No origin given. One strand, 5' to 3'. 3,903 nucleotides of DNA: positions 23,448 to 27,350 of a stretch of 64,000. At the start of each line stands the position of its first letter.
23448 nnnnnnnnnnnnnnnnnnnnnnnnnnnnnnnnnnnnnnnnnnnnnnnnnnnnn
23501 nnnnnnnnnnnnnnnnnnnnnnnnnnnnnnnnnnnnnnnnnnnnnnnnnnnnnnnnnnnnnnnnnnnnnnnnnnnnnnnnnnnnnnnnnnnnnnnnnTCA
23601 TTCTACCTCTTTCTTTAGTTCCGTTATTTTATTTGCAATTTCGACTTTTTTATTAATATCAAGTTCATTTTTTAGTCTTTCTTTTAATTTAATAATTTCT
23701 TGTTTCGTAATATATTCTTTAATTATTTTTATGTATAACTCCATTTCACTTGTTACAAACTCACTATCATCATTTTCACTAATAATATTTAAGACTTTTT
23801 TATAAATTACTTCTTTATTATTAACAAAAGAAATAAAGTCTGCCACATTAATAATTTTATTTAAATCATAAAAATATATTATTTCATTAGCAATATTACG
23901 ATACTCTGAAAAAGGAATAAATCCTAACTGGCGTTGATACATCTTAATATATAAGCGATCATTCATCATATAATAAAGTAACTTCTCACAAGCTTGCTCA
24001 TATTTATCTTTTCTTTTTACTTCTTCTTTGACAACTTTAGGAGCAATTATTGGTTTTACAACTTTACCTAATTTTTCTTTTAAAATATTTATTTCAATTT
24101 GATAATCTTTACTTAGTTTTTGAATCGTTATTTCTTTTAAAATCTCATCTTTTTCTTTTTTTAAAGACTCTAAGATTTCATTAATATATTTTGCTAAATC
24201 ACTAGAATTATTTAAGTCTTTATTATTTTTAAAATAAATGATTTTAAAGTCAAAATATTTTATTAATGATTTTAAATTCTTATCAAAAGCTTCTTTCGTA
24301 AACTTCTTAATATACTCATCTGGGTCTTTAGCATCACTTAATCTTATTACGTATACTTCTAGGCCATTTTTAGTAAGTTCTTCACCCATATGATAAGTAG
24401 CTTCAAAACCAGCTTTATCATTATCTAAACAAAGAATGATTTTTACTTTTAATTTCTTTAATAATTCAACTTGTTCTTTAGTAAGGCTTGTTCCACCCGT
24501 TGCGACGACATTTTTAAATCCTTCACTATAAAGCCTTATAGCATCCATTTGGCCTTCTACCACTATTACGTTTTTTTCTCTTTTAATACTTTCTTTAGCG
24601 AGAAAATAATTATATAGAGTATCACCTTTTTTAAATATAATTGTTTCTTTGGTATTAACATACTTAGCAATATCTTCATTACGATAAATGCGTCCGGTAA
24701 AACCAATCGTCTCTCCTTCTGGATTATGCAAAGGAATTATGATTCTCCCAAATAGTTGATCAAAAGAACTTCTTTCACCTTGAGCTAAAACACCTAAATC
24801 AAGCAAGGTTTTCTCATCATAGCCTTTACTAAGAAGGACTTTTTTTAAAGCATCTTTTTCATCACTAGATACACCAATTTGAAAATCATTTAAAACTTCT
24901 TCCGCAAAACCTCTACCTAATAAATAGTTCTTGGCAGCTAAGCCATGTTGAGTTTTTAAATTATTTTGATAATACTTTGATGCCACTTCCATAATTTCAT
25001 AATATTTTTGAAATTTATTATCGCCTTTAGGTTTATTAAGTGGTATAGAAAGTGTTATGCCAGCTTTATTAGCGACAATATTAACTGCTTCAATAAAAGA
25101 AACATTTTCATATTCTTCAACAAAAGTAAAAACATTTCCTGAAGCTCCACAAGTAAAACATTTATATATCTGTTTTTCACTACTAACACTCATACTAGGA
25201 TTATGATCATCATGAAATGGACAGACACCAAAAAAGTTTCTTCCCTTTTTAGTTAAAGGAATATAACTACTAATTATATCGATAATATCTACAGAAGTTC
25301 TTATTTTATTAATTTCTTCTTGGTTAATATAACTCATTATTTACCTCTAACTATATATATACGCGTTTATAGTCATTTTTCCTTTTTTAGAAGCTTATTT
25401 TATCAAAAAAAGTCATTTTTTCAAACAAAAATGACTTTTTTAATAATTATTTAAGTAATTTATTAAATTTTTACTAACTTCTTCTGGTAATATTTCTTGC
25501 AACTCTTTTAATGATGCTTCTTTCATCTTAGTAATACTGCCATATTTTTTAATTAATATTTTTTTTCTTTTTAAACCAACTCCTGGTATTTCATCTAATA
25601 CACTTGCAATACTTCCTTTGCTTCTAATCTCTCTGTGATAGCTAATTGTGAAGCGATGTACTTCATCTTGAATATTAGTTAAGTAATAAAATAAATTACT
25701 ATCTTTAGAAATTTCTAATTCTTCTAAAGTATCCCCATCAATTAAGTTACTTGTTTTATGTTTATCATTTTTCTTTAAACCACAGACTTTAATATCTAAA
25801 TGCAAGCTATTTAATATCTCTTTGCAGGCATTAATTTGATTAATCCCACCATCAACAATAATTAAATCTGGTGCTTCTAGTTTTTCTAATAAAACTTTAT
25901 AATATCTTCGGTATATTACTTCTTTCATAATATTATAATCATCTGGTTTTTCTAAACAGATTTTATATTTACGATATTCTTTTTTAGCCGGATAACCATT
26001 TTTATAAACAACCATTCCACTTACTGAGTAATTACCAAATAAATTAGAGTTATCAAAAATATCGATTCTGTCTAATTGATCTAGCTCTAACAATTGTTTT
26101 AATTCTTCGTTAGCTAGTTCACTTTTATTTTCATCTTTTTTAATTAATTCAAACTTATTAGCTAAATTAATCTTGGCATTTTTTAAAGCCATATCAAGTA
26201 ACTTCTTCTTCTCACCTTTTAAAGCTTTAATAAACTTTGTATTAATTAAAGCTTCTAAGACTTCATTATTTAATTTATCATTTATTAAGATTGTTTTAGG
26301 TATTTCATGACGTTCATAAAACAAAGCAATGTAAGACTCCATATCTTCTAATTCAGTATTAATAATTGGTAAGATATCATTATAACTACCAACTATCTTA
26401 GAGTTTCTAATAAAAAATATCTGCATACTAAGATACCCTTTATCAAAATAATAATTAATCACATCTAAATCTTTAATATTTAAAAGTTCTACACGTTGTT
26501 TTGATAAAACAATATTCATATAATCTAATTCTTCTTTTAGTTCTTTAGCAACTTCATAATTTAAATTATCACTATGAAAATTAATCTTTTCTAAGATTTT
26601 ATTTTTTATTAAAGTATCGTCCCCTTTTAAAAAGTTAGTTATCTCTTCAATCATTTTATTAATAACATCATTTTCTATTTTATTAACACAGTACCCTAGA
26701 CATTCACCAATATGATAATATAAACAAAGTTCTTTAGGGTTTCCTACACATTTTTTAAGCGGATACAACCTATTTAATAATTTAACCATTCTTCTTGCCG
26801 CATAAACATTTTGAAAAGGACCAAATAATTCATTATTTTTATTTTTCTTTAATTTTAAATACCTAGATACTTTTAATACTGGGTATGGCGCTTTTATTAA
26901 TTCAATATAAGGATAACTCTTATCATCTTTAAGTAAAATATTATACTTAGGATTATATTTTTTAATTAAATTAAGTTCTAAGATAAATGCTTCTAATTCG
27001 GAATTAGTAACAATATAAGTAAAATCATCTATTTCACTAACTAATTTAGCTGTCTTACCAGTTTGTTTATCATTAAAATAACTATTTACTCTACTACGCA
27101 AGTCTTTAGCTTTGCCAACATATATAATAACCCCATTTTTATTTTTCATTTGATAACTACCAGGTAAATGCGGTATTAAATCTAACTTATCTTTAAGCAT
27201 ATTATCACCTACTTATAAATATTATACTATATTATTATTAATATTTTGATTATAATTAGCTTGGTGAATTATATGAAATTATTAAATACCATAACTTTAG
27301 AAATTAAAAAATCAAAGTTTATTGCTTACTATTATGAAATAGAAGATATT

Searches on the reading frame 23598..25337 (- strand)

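Call 50: search_protein_families(library=pfam, proteins=[window:23598-25337:-], max_evalue=0.00001)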
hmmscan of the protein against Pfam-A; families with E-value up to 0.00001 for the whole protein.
window:23598-25337:- (579 aa): 6 families
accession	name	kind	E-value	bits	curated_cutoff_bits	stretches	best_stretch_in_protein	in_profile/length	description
PF01807.25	Zn_ribbon_DnaG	-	2.9e-35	120.4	24.9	1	5-97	2-94/98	CHC2 zinc finger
PF08275.17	DNAG_N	-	7.3e-33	113.8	26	1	122-247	1-127/128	DNA primase catalytic core, N-terminal domain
PF13155.12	Toprim_2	-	2e-23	83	22.1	1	258-343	1-88/88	Toprim-like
PF13662.12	Toprim_4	-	2.8e-17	63.2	25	1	257-331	3-84/85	Toprim domain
PF01751.28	Toprim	-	1.8e-12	47.7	23.1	1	257-332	2-95/96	Toprim domain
PF10410.14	DnaB_bind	-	1.3e-07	32.2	20.6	1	362-415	1-54/56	DnaB-helicase binding domain of primase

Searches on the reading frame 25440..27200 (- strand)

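Call 50: search_protein_families(library=pfam, proteins=[window:25440-27200:-], max_evalue=0.00001)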
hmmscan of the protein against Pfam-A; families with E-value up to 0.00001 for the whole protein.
window:25440-27200:- (586 aa): 3 families
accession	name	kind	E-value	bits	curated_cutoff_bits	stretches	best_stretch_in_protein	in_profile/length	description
PF08459.17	UvrC_RNaseH_dom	-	6e-48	163.1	22.3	1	369-519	2-159/159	UvrC RNAse H endonuclease domain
PF22920.2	UvrC_RNaseH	-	5.6e-21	75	24.3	1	244-349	1-116/116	UvrC Ribonuclease H-like domain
PF01541.30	GIY-YIG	-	2e-10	41.3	22.6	1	14-87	3-78/78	GIY-YIG catalytic domain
